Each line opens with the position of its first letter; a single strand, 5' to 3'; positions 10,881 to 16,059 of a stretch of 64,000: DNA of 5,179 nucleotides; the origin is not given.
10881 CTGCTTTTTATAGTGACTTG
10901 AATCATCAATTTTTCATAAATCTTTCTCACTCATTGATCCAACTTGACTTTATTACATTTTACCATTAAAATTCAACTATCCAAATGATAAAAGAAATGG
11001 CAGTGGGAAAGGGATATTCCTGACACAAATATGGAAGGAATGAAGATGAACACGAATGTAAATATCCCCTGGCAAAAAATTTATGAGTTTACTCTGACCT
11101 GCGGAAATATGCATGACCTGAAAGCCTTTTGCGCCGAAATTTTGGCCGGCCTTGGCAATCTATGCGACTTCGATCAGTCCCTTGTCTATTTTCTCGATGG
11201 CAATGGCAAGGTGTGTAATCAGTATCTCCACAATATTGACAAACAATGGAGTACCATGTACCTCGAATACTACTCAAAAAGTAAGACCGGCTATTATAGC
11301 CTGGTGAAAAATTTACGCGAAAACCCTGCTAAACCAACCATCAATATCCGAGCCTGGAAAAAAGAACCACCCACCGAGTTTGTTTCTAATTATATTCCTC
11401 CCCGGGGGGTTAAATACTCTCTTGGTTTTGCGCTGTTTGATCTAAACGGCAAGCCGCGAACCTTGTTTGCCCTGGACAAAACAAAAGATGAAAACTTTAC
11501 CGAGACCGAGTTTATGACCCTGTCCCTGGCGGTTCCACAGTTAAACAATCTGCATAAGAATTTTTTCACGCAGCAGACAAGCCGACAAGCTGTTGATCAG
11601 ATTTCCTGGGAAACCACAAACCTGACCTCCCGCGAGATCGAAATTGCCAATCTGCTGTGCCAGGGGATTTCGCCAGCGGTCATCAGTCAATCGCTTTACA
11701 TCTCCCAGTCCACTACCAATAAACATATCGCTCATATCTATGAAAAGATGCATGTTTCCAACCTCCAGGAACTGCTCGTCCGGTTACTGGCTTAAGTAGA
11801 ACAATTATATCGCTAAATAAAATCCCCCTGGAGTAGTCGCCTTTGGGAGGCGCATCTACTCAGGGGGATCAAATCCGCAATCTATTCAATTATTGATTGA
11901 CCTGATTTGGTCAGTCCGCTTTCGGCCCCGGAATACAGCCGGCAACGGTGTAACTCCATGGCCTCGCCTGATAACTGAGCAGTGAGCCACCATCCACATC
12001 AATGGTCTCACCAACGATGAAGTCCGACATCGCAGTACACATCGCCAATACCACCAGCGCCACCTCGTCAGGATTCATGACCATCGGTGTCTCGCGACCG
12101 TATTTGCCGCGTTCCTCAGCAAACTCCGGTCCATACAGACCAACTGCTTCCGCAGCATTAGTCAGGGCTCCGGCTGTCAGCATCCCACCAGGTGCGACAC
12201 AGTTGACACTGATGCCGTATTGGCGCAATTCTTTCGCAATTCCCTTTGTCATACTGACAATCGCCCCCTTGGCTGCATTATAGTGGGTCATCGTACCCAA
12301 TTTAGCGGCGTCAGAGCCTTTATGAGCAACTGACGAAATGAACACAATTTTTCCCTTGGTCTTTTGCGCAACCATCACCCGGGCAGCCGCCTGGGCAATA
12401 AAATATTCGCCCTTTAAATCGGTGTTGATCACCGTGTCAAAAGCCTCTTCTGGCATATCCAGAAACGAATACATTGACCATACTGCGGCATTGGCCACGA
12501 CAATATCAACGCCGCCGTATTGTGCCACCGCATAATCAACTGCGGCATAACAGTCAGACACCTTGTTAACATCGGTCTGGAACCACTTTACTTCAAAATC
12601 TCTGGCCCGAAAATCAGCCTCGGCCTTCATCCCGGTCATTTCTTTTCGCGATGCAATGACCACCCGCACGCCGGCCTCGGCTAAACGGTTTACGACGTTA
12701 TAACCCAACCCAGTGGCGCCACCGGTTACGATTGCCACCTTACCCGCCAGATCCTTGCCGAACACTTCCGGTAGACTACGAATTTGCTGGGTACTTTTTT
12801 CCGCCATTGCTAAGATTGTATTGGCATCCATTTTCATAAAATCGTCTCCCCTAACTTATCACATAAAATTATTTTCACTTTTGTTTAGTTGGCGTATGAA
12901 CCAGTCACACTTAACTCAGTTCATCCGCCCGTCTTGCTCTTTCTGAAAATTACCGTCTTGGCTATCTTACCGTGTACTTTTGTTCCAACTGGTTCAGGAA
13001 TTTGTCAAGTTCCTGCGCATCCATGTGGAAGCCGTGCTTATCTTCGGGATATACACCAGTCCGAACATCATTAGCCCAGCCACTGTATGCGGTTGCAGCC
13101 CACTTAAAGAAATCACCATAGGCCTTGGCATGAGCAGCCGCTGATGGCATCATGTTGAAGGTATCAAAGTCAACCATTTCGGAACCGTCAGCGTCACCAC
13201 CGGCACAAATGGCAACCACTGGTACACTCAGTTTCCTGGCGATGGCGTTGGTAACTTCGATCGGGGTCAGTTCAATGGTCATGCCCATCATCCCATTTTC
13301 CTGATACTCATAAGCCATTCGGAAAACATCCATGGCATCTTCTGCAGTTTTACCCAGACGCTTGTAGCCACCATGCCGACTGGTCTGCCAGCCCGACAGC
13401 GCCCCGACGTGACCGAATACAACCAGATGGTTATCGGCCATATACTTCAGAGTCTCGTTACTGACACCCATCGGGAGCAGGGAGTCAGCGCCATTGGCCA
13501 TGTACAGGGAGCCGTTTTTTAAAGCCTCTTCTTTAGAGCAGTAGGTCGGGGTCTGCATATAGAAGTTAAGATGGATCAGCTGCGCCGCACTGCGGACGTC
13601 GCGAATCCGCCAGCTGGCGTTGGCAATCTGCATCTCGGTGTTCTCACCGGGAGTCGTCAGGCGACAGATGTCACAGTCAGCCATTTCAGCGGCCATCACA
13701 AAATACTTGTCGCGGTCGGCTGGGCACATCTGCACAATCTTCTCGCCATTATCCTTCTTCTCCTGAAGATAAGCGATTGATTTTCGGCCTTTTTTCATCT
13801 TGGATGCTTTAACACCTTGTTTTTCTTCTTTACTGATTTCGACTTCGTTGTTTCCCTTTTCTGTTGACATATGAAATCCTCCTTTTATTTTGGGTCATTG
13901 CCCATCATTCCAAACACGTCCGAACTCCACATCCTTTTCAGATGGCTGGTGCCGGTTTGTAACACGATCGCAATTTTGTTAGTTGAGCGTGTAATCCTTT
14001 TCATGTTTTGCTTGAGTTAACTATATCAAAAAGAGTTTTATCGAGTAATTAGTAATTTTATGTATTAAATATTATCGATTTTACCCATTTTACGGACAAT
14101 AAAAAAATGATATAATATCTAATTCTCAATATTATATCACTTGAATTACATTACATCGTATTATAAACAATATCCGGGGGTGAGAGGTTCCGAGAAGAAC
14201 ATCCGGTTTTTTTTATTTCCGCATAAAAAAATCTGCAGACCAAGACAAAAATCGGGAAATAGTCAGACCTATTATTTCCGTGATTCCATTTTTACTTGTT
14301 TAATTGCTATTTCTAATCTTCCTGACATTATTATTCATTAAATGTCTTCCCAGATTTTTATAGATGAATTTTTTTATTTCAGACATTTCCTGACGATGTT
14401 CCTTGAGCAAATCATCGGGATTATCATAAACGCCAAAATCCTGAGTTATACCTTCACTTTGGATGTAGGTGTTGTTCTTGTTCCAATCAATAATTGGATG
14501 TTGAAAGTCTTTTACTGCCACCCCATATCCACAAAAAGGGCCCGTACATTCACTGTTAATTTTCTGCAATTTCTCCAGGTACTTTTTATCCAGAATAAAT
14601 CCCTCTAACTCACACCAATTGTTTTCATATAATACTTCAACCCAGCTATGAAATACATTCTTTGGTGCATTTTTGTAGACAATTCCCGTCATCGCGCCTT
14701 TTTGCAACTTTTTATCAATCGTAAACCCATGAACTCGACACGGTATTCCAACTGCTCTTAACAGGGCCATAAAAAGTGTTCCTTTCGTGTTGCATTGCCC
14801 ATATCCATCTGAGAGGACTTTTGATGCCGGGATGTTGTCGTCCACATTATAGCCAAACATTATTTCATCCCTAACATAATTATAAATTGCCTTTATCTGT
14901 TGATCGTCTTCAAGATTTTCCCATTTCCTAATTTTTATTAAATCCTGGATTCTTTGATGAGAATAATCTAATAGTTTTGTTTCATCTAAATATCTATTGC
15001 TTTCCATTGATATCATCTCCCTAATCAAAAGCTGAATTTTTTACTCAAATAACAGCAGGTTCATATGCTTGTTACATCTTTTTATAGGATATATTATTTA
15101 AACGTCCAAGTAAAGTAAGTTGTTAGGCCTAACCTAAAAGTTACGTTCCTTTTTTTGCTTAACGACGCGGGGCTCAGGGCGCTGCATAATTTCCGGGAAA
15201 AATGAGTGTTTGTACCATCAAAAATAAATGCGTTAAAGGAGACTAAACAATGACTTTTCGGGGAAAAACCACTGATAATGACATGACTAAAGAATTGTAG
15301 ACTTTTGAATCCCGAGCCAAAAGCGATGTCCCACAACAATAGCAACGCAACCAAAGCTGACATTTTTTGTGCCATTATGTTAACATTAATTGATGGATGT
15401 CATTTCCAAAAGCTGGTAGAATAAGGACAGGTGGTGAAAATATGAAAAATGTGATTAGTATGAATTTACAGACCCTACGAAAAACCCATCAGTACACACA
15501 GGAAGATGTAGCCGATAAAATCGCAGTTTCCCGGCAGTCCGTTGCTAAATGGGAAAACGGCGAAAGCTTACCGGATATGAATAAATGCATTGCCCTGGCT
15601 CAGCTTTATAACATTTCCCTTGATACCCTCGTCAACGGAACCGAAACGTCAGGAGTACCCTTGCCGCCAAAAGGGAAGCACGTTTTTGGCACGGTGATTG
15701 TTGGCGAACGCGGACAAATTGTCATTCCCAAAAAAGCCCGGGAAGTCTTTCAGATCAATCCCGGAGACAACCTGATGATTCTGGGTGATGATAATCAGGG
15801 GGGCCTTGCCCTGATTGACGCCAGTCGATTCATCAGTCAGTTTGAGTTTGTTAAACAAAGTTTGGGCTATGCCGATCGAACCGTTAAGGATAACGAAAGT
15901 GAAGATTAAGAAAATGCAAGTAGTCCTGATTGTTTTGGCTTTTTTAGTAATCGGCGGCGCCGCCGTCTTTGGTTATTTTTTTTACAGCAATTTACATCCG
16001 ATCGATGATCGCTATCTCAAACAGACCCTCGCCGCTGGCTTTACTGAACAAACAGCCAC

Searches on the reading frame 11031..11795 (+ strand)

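Call 73: search_protein_families(library=pfam, proteins=[window:11031-11795:+], max_evalue=0.00001)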
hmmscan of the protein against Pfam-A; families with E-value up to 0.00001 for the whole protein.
window:11031-11795:+ (254 aa): 1 family
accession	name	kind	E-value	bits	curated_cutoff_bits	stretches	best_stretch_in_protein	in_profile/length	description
PF00196.25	GerE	-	8.5e-12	45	23.5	1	197-250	2-55/57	Bacterial regulatory proteins, luxR family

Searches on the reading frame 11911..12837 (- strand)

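Call 73: search_protein_families(library=pfam, proteins=[window:11911-12837:-], max_evalue=0.00001)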
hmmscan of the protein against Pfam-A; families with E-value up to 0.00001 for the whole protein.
window:11911-12837:- (308 aa): 4 families
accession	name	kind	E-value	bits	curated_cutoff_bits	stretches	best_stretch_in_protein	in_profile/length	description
PF00106.31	adh_short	-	2.5e-43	148.3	26.6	1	33-222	1-185/195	short chain dehydrogenase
PF13561.12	adh_short_C2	-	1.8e-40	139.5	27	1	41-284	3-234/236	Enoyl-(Acyl carrier protein) reductase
PF08659.16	KR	-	9.3e-12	45.7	22.6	1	35-173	3-140/180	KR domain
PF01370.27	Epimerase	-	9.3e-07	28.9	20.9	1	36-213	2-169/240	NAD dependent epimerase/dehydratase family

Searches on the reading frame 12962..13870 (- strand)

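Call 73: search_protein_families(library=pfam, proteins=[window:12962-13870:-], max_evalue=0.00001)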
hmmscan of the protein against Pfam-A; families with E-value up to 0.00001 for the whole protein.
window:12962-13870:- (302 aa): 1 family
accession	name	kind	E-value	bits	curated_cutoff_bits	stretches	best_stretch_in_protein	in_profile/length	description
PF02548.21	Pantoate_transf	-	1.9e-37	129.6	28.7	1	30-276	2-258/259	Ketopantoate hydroxymethyltransferase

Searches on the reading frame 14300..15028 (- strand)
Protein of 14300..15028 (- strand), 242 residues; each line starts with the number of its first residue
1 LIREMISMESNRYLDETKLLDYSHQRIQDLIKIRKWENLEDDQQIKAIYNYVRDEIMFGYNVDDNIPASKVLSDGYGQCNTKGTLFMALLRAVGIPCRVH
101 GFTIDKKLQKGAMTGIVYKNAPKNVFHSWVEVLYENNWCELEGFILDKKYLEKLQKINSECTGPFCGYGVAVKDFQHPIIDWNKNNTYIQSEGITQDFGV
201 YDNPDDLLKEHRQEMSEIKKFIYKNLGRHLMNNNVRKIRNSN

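Call 73: search_protein_families(library=pfam, proteins=[window:14300-15028:-], max_evalue=0.00001)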
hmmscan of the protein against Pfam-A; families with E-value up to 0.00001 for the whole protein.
window:14300-15028:- (242 aa): 1 family
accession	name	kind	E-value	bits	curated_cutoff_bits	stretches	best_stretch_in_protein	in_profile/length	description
PF01841.26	Transglut_core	-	1.7e-16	60.8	23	1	41-142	14-107/108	Transglutaminase-like superfamily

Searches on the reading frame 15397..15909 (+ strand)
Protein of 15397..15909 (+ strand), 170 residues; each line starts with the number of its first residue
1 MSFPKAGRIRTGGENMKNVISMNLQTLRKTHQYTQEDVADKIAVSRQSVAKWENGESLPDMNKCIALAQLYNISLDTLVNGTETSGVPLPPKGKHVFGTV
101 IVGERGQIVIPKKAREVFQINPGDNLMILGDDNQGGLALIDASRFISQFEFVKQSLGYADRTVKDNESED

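Call 73: search_protein_families(library=pfam, proteins=[window:15397-15909:+], max_evalue=0.00001)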
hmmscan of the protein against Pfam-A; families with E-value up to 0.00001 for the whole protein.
window:15397-15909:+ (170 aa): 3 families
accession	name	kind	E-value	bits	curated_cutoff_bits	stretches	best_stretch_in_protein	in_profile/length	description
PF01381.28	HTH_3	-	5.9e-14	52.3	23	1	24-78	1-55/55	Helix-turn-helix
PF12844.13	HTH_19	-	2e-09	37.6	30.2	1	24-82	4-62/64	Helix-turn-helix domain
PF13560.12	HTH_31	-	1.3e-07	32.3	27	1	24-76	6-59/64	Helix-turn-helix domain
